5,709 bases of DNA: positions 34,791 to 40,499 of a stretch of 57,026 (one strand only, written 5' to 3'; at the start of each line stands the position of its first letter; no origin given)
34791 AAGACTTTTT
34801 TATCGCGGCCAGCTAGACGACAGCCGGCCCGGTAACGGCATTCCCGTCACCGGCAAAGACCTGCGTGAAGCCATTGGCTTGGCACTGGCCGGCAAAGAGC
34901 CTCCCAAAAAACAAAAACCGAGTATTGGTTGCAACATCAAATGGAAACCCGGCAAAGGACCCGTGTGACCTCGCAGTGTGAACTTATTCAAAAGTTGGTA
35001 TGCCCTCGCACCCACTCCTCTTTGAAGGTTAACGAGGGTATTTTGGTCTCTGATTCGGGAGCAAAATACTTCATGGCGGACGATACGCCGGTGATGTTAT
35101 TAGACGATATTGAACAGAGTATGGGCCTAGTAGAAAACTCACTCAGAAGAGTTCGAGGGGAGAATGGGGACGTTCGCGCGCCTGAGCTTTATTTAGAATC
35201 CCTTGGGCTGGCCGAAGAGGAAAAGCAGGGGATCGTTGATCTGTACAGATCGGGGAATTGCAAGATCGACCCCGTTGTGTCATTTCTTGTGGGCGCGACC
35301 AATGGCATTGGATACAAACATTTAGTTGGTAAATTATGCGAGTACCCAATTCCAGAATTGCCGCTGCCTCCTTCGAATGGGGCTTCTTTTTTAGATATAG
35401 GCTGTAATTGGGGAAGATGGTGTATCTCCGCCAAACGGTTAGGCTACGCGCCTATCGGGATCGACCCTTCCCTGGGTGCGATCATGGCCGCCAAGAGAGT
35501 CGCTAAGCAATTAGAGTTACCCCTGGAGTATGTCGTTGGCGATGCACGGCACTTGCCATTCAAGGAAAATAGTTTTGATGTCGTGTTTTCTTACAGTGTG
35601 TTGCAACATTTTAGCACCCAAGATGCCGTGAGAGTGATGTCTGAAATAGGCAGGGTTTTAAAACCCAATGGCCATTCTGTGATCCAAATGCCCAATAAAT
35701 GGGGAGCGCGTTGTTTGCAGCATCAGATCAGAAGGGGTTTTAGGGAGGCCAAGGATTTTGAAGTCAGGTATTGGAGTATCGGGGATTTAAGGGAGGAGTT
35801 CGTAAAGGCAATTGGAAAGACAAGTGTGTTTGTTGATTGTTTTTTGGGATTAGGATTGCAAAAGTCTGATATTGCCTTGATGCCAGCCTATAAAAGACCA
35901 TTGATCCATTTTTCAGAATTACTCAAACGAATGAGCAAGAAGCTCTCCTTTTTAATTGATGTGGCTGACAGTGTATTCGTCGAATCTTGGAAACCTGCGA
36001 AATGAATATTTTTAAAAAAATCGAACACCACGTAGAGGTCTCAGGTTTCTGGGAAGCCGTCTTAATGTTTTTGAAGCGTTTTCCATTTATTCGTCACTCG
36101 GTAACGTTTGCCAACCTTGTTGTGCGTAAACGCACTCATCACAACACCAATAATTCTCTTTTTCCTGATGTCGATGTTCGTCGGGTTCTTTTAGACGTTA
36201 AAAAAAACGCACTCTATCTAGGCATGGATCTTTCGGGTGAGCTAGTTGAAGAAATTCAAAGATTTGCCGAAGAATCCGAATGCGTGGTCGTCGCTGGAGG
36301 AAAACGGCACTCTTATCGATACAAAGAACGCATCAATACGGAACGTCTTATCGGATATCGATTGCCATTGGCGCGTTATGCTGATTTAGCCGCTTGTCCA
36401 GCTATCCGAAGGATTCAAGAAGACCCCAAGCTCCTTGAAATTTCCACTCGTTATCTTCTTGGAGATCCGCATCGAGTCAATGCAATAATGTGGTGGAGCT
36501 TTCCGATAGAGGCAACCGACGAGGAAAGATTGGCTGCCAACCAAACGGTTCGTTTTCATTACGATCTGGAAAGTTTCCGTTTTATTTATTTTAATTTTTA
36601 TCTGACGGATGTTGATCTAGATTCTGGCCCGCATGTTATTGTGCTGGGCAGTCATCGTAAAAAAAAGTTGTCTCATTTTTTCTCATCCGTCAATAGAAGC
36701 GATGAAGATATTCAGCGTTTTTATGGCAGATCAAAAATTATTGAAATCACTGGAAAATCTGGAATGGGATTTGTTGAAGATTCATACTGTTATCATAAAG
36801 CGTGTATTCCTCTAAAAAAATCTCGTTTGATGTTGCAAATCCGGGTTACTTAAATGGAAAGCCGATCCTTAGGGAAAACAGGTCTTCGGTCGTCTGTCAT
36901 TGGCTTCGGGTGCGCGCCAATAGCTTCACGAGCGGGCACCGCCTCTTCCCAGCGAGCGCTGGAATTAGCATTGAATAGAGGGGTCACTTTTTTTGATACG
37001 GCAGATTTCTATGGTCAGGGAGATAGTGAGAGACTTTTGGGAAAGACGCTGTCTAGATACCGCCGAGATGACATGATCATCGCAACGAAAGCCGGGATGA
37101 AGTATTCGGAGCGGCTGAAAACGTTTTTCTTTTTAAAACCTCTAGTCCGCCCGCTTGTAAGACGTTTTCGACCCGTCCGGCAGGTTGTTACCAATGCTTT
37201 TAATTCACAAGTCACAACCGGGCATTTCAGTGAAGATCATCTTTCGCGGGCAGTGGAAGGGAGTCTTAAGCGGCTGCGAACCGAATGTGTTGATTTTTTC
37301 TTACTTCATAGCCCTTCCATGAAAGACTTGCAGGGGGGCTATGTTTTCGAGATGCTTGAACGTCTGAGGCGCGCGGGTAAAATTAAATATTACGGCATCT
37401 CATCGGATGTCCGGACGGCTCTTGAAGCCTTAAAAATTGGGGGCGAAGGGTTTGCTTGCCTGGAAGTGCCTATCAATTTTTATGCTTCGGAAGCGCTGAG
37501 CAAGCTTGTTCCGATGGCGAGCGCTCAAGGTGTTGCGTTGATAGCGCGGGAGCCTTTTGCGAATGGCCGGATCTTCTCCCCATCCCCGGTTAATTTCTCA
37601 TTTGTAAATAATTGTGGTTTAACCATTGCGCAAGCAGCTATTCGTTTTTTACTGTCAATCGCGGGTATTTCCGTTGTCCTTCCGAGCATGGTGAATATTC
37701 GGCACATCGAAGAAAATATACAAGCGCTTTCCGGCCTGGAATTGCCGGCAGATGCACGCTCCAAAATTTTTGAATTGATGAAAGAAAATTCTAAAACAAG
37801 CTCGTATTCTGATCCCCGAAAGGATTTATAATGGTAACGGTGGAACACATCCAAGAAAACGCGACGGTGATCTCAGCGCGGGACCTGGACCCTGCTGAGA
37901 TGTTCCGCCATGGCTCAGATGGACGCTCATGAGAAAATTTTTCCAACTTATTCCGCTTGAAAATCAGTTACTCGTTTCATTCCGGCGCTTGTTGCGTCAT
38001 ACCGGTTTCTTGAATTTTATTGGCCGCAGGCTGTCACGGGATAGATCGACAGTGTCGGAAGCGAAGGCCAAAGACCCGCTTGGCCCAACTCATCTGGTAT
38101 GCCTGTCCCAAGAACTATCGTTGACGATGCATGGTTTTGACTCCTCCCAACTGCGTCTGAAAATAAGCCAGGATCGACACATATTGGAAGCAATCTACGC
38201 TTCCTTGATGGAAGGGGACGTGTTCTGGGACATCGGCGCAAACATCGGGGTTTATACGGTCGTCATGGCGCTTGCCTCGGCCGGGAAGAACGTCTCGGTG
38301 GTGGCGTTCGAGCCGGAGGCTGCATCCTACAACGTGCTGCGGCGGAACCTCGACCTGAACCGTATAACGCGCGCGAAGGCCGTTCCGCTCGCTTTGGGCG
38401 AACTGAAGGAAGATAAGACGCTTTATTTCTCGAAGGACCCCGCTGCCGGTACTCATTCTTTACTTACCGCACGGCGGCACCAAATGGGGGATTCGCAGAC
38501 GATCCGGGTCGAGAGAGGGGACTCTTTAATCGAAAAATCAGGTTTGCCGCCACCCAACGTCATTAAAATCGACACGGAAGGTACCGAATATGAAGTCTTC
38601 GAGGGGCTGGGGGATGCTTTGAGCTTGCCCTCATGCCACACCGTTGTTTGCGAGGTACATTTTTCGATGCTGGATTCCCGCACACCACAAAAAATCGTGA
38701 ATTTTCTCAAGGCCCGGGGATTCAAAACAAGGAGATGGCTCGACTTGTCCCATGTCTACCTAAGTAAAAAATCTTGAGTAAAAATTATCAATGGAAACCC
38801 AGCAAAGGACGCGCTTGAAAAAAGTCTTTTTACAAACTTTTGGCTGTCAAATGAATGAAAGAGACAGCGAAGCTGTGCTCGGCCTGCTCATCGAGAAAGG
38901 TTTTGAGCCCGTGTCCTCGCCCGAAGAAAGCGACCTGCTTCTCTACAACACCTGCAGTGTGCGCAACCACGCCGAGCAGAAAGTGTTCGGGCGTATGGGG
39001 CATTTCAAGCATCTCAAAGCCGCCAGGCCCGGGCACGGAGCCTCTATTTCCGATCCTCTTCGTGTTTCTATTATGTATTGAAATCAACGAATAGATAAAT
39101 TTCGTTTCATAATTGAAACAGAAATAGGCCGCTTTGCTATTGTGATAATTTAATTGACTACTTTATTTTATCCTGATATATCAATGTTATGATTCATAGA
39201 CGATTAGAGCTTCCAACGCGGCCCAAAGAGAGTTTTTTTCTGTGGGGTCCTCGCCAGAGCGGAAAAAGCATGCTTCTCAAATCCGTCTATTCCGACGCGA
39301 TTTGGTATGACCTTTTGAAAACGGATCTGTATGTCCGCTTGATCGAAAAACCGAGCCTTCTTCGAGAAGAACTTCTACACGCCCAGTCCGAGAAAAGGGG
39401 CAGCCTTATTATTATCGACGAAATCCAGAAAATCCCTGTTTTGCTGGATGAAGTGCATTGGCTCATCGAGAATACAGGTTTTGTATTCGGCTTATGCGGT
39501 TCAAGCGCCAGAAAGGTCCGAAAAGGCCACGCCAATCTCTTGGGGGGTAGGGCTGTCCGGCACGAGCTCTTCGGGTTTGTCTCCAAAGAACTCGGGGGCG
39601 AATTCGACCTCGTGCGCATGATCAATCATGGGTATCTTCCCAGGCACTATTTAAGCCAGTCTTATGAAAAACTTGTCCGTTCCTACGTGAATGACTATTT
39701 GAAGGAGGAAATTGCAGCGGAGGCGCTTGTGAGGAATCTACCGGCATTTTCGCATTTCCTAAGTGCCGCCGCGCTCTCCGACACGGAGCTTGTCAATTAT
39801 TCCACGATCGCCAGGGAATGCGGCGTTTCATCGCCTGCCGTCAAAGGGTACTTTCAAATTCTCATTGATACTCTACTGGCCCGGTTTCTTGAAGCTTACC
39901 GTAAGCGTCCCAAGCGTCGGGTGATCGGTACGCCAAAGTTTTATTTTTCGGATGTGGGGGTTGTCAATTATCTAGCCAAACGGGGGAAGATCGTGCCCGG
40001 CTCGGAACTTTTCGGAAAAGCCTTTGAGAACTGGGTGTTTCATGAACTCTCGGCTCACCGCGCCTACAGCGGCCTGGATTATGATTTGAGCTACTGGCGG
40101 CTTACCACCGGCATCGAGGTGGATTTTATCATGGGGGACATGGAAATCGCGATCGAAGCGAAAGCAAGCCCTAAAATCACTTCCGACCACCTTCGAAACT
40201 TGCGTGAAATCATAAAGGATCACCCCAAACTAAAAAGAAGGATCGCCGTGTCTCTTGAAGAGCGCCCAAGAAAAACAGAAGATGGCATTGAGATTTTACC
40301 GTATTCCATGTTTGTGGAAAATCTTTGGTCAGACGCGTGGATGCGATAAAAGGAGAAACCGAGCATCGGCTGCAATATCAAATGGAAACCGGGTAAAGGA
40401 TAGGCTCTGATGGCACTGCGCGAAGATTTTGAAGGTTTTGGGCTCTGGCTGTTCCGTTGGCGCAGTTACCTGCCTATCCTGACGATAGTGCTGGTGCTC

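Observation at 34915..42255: Serial-insertion hotspot: three partial copies of the redoxin-3'/miaB-5' junction delimit three gene cassettes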

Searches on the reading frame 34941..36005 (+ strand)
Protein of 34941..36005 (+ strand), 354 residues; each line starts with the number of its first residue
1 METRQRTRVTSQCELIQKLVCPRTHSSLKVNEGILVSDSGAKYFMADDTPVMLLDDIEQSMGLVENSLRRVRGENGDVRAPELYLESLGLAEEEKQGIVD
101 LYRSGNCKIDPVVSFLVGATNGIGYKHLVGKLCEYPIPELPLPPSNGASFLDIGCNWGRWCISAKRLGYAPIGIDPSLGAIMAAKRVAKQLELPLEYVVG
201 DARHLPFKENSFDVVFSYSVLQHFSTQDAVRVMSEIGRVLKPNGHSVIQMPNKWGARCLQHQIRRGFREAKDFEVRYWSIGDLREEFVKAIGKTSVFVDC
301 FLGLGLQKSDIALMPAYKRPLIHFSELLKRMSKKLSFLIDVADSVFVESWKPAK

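Call 5: search_protein_families(library=pfam, proteins=[window:35070-36005:+], max_evalue=0.01)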
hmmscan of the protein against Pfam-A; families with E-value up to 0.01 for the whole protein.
window:35070-36005:+ (311 aa): 10 families
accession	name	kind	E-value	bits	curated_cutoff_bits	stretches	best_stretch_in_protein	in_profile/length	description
PF08241.18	Methyltransf_11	-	1.2e-23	84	21.2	1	108-204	1-94/95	Methyltransferase domain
PF13649.12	Methyltransf_25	-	2.4e-22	79.9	27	1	108-201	2-97/97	Methyltransferase domain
PF13847.12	Methyltransf_31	-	2.7e-15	56.7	27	1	103-225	3-127/145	Methyltransferase domain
PF08242.18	Methyltransf_12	-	1.2e-13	52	30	1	108-202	1-97/98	Methyltransferase domain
PF13489.12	Methyltransf_23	-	1.2e-12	48.3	27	1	90-219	9-124/164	Methyltransferase domain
PF01209.24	Ubie_methyltran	-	6.2e-07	29.4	20.1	1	103-204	47-150/233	ubiE/COQ5 methyltransferase family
PF02353.26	CMAS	-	2e-05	24.5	27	1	103-206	62-165/273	Mycolic acid cyclopropane synthetase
PF20922.3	Anamorsin_N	-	0.00089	19.4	27.1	1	163-208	46-90/163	Anamorsin, N-terminal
PF08003.17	Methyltransf_9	-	0.001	18.5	23.8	1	99-204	111-216/315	Protein of unknown function (DUF1698)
PF03141.22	Methyltransf_29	-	0.0096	15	23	0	158-208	171-220/506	Putative S-adenosyl-L-methionine-dependent methyltransferase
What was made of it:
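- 34941..36005 (+): Cassette 1, gene 1: SAM-dependent methyltransferase, reading on from the fossil miaB start. Pfam Methyltransf_11 and _25 (call 5).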

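Call 52: search_protein_families(library=padloc, proteins=[window:34941-36005:+], max_evalue=0.001)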
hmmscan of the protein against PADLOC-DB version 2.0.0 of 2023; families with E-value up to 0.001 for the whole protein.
window:34941-36005:+ (354 aa): 1 family
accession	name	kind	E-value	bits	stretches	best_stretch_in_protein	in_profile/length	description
PDLC04134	mad2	-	2.5e-17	60.9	1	142-275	287-425/492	mads_2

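Call 53: search_protein_families(library=ncbifam, proteins=[window:34941-36005:+], max_evalue=0.001)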
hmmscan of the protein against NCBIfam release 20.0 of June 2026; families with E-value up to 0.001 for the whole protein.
window:34941-36005:+ (354 aa): 37 families (the best 25 are shown)
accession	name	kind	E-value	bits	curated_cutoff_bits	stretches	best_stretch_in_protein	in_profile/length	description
NF045667.1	MTase_DVU1556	equivalog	5.1e-12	45.7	155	1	145-247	21-118/213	DVU_1556 family methyltransferase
NF041255.1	mycofact_MftM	equivalog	1e-11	44.7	200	1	147-240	140-233/289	mycofactocin oligosaccharide methyltransferase MftM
TIGR01983.1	UbiG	equivalog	2.5e-11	43.3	102.95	1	146-252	49-155/228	bifunctional 2-polyprenyl-6-hydroxyphenol methylase/3-demethylubiquinol 3-O-methyltransferase UbiG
TIGR01934.1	MenG_MenH_UbiE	subfamily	1.6e-10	40.7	158.35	1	145-248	38-141/223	ubiquinone/menaquinone biosynthesis methyltransferase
NF001244.0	PRK00216.1-5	equivalog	4.8e-10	39.1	216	1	146-248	48-153/236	bifunctional demethylmenaquinone methyltransferase/2-methoxy-6-polyprenyl-1,4-benzoquinol methylase UbiE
NF047649.1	MTase_UXPK_star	exception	8.8e-10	38.1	460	1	146-246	77-179/283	methyltransferase/UXPK-star double selenoprotein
NF043040.1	corrin_prot_MT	hypoth_equivalog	8.9e-10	38.4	180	1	146-264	41-166/216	corrinoid protein-associated methyltransferase CpaM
NF008823.0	PRK11873.1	subfamily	5.1e-09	36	263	1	146-248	77-181/272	arsenite methyltransferase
NF040539.1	AST_met_ArsM_2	exception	8.6e-09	35.6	240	1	148-247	58-162/262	putative arsinothricin biosynthesis methyltransferase ArsM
NF045649.1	2X_seleno_MduS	exception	2.1e-08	33.5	380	1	148-250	43-149/338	methyltransferase domain-containing selenoprotein MduS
NF041537.1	ArsM_AhpD_UU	exception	2.2e-08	33.3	510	1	146-248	76-180/345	arsenite methyltransferase/AhpD domain selenoprotein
TIGR02072.1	BioC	equivalog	2.8e-08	33.9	184.95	1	148-288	36-168/244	malonyl-ACP O-methyltransferase BioC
NF045823.1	PthPhpthDimycoMt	equivalog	4.7e-08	32.5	300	1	194-246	114-164/256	phthiotriol/phenolphthiotriol dimycocerosates methyltransferase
NF045825.1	FAmtase_mtf2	equivalog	5.9e-08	32.2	400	1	194-246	106-156/248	fatty-acid O-methyltransferase Mtf2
NF041536.1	ArsM_DUF2284_UU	exception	7.6e-08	31.1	575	1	146-248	76-180/459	arsenite methyltransferase/DUF2284 domain selenoprotein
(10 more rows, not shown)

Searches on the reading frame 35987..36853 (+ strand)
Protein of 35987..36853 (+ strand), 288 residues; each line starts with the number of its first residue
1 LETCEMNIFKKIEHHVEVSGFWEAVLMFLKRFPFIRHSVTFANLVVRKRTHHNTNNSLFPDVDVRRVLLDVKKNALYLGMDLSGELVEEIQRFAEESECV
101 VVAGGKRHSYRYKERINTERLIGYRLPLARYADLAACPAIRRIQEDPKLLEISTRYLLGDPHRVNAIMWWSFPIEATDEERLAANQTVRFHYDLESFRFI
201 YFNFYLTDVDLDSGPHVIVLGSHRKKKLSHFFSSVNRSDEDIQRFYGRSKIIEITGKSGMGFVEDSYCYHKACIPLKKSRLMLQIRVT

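Call 5: search_protein_families(library=pfam, proteins=[window:35987-36853:+], max_evalue=0.01)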
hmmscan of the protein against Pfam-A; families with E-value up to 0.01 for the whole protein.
window:35987-36853:+ (288 aa): 0 families

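Call 52: search_protein_families(library=padloc, proteins=[window:35987-36853:+], max_evalue=0.001)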
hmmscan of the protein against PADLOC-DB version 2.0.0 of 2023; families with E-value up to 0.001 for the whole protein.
window:35987-36853:+ (288 aa): 0 families

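Call 53: search_protein_families(library=ncbifam, proteins=[window:35987-36853:+], max_evalue=0.001)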
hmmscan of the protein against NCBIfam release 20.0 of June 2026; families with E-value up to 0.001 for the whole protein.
window:35987-36853:+ (288 aa): 0 families

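Call 89: search_protein_families(library=pfam, proteins=[window:35987-36853:+], max_evalue=0.1)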
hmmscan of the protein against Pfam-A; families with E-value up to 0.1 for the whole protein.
window:35987-36853:+ (288 aa): 1 family
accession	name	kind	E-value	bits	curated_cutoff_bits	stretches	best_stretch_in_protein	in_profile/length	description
PF05721.19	PhyH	-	0.013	16.2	22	1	196-272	123-202/213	Phytanoyl-CoA dioxygenase (PhyH)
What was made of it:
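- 35987..36853 (+): Cassette 1, gene 2: 288-aa protein of unknown function, with a weak PhyH-like match. PF05721 at E = 0.013, below the family cut-off (call 89).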

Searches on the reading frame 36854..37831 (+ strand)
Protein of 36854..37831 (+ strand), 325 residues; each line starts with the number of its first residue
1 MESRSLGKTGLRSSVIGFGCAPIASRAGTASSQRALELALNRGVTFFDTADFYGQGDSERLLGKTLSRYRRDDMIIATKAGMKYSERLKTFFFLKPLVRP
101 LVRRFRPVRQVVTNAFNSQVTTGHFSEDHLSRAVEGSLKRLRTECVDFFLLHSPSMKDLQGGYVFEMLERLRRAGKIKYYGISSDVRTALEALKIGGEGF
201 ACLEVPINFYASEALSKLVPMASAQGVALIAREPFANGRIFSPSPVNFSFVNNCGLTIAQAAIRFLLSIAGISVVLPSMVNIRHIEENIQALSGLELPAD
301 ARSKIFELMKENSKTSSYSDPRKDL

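Call 5: search_protein_families(library=pfam, proteins=[window:36854-37831:+], max_evalue=0.01)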
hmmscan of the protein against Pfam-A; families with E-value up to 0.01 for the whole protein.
window:36854-37831:+ (325 aa): 1 family
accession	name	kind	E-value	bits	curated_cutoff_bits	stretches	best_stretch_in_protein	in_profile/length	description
PF00248.27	Aldo_ket_red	-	3.8e-40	138.2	24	1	16-305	2-286/291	Aldo/keto reductase family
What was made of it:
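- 36854..37831 (+): Cassette 1, gene 3: aldo-keto reductase. PF00248 at E = 4e-40 (call 5).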

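Call 52: search_protein_families(library=padloc, proteins=[window:36854-37831:+], max_evalue=0.001)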
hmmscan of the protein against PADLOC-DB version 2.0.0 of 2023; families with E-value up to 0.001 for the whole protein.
window:36854-37831:+ (325 aa): 0 families

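Call 53: search_protein_families(library=ncbifam, proteins=[window:36854-37831:+], max_evalue=0.001)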
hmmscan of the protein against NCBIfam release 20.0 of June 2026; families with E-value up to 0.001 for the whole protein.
window:36854-37831:+ (325 aa): 7 families
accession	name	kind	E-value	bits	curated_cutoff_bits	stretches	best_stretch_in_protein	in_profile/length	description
TIGR01293.1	Kv_beta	subfamily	1.7e-14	53.6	365.4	1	1-80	1-83/319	voltage-dependent potassium channel subunit beta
NF049922.1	MethglyxlRedYdjG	equivalog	2.7e-14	53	550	1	2-87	2-93/326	NADH-dependent methylglyoxal reductase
NF007695.0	PRK10376.1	subfamily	1.3e-12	47.4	280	2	34-85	44-94/290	oxidoreductase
NF008377.0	PRK11172.1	equivalog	3.2e-12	46.2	327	1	119-314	64-256/267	2,5-didehydrogluconate reductase DkgB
NF007388.0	PRK09912.1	subfamily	2.9e-11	42.9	448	1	1-82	13-100/346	L-glyceraldehyde 3-phosphate reductase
NF008598.0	PRK11565.1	equivalog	3.4e-08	32.9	425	1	120-306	73-258/275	2,5-didehydrogluconate reductase DkgA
NF007912.0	PRK10625.1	equivalog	6.6e-07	29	415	0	7-80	7-88/346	NADP(H)-dependent aldo-keto reductase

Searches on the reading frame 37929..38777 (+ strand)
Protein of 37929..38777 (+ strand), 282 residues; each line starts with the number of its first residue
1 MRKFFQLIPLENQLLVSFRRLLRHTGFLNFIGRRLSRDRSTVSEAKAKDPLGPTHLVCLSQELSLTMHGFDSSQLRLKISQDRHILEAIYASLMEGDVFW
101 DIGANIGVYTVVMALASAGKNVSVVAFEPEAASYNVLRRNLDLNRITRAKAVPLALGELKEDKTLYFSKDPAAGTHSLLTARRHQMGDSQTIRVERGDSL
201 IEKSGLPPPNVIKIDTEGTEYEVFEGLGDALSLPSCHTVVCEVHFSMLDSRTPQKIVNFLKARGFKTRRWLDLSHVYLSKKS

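Call 5: search_protein_families(library=pfam, proteins=[window:37929-38777:+], max_evalue=0.01)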
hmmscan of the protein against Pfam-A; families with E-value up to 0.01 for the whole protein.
window:37929-38777:+ (282 aa): 3 families
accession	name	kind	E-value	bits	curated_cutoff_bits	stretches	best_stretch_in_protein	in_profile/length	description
PF05050.19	Methyltransf_21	-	5.4e-18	66.1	22.7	1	101-266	1-172/173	Methyltransferase FkbM domain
PF02475.24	TRM5-TYW2_MTfase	-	0.00016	22.1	28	1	89-147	30-86/164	TRM5/TYW2 methyltransferase domain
PF05575.17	V_cholerae_RfbT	-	0.0023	17.7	27.9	1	97-225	81-208/286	Vibrio cholerae RfbT protein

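Call 52: search_protein_families(library=padloc, proteins=[window:37929-38777:+], max_evalue=0.001)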
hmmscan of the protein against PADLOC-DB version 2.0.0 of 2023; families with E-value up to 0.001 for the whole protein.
window:37929-38777:+ (282 aa): 1 family
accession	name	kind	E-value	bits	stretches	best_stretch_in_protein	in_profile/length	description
PDLC04134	mad2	-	0.00082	16.3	0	92-150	288-342/492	mads_2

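Call 53: search_protein_families(library=ncbifam, proteins=[window:37929-38777:+], max_evalue=0.001)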
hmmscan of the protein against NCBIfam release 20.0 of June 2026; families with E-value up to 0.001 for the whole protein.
window:37929-38777:+ (282 aa): 2 families
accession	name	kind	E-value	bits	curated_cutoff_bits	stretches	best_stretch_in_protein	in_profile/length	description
TIGR01444.1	fkbM_fam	subfamily_domain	1.6e-27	96.7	37.7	1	98-244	1-143/143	FkbM family methyltransferase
TIGR02469.1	CbiT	equivalog_domain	1.2e-05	25.6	78.3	1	92-150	16-72/124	precorrin-6Y C5,15-methyltransferase (decarboxylating) subunit CbiT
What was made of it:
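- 37929..38777 (+): Cassette 1, gene 4: FkbM-family methyltransferase. PF05050 and TIGR01444 (calls 5, 53).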

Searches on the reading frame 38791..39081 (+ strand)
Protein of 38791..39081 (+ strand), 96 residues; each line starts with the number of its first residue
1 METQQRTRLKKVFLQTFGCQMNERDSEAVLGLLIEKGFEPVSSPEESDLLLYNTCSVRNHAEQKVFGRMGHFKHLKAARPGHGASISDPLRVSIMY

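Call 5: search_protein_families(library=pfam, proteins=[window:38791-39081:+], max_evalue=0.01)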
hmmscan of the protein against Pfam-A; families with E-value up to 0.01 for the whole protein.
window:38791-39081:+ (96 aa): 1 family
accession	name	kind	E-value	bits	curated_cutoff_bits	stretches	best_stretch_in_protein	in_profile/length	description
PF00919.26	UPF0004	-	1.2e-21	76.9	27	1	11-76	1-66/98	Uncharacterized protein family UPF0004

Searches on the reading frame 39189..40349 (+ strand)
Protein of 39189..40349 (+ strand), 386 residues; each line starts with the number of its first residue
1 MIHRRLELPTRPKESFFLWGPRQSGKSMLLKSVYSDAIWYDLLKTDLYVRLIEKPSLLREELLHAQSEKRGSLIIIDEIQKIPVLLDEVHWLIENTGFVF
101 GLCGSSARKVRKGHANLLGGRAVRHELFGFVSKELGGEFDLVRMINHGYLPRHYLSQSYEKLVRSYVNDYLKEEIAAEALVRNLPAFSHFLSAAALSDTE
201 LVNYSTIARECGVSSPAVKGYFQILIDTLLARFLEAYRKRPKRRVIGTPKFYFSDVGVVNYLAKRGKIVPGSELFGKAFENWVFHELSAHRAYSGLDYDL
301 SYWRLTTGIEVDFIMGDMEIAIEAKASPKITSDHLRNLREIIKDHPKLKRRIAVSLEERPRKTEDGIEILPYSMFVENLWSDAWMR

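Call 5: search_protein_families(library=pfam, proteins=[window:39189-40349:+], max_evalue=0.01)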
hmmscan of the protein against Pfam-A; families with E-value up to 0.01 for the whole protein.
window:39189-40349:+ (386 aa): 5 families
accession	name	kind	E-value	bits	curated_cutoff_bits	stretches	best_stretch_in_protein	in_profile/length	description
PF13635.12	DUF4143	-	3e-31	108.7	28.1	1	173-327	2-160/160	Domain of unknown function (DUF4143)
PF13173.12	AAA_14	-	4.8e-16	59.4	27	1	16-134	5-127/129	AAA domain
PF00004.35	AAA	-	0.001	20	21.2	1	17-82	2-69/131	ATPase family associated with various cellular activities (AAA)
PF13401.12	AAA_22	-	0.001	19.8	27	0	57-102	70-120/130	AAA domain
PF01637.24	ATPase_2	-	0.0075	16.5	33.2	0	12-36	19-43/225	ATPase domain predominantly from Archaea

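Call 52: search_protein_families(library=padloc, proteins=[window:39189-40349:+], max_evalue=0.001)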
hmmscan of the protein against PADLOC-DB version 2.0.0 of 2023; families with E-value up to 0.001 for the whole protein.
window:39189-40349:+ (386 aa): 7 families
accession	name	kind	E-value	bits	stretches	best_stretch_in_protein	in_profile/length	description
PDLC04790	PDC-S01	-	6.8e-48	161.4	2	140-377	173-419/422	-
PDLC04789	PDC-S01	-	2.2e-34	117.1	1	6-329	10-343/375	-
PDLC04787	PDC-S01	-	1.5e-28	97.8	1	17-376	31-406/412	-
PDLC04791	PDC-S01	-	5.6e-17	59.5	1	17-344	23-369/395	-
PDLC04786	PDC-S01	-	1.1e-11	42.2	1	248-374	305-428/439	-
PDLC04792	PDC-S01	-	1.2e-10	38.6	2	12-105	18-121/452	-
PDLC04788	PDC-S01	-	7.5e-09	33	1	155-358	205-408/448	-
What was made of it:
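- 39189..40349 (+): AAA_14/DUF4143 ATPase, a single-gene candidate defence protein. Pfam (call 5) and PADLOC PDC-S01 at E = 7e-48 (call 52).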

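Call 53: search_protein_families(library=ncbifam, proteins=[window:39189-40349:+], max_evalue=0.001)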
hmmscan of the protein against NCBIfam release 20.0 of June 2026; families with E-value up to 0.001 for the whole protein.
window:39189-40349:+ (386 aa): 1 family
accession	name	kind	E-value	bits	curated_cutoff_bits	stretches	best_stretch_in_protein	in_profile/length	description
TIGR03420.1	DnaA_homol_Hda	equivalog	0.00072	19.1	194.8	0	12-82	37-102/226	DnaA regulatory inactivator Hda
